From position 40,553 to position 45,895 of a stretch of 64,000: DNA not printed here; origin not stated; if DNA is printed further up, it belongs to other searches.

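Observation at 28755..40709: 3,984-aa giant virion protein embedding a crAss-type two-barrel RNA polymerase in a polyvalent effector chain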

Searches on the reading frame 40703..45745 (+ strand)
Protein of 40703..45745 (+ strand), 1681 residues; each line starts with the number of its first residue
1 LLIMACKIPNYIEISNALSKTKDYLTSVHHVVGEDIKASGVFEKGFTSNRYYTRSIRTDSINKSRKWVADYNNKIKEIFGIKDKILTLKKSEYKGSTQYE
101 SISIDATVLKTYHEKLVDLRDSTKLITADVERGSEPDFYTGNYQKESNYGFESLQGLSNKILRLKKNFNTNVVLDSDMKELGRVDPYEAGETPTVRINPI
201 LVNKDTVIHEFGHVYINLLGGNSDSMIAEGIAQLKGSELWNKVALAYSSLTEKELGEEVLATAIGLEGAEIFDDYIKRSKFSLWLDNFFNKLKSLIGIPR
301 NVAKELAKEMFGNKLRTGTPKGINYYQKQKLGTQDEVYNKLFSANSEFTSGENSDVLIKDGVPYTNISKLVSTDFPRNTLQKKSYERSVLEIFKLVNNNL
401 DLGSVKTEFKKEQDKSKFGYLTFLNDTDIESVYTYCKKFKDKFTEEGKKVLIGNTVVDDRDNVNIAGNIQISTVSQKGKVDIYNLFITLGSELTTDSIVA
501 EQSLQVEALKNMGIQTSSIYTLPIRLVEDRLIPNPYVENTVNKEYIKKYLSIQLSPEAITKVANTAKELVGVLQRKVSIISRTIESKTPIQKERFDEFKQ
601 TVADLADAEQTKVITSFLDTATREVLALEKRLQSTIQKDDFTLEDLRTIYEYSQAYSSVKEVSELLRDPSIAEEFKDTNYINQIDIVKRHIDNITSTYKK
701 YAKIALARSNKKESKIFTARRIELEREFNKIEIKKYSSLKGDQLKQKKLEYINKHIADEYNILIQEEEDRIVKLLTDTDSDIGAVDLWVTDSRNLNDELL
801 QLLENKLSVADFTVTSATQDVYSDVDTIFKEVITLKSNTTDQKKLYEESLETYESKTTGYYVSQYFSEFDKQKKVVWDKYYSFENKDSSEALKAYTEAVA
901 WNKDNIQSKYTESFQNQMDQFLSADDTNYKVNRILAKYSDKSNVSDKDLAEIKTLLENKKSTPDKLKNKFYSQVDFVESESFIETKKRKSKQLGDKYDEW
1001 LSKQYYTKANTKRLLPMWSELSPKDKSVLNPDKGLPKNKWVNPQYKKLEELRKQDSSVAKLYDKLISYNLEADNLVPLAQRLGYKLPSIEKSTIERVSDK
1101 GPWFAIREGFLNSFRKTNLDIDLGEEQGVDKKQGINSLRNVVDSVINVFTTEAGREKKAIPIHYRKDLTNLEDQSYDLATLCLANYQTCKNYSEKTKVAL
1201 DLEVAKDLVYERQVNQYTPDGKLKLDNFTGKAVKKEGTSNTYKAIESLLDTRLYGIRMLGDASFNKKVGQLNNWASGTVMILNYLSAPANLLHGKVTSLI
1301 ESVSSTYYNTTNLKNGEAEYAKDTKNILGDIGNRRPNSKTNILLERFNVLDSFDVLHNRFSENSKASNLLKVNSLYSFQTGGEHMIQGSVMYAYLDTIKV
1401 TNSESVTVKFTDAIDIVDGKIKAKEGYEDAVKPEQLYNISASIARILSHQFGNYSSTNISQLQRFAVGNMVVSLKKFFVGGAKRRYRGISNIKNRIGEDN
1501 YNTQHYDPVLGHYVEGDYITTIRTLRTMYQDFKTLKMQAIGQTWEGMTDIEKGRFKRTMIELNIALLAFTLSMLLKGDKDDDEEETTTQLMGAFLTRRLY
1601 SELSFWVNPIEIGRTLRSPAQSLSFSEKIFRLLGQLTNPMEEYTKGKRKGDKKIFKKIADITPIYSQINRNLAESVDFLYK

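Call 8: search_protein_families(library=phrogs, proteins=[window:40703-45745:+], max_evalue=0.001)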
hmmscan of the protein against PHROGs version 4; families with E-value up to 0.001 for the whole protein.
window:40703-45745:+ (1681 aa): 0 families

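Call 30: search_protein_families(library=ncbifam, proteins=[window:40703-45745:+], max_evalue=0.1)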
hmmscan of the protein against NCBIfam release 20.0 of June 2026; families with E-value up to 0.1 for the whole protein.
window:40703-45745:+ (1681 aa): 0 families
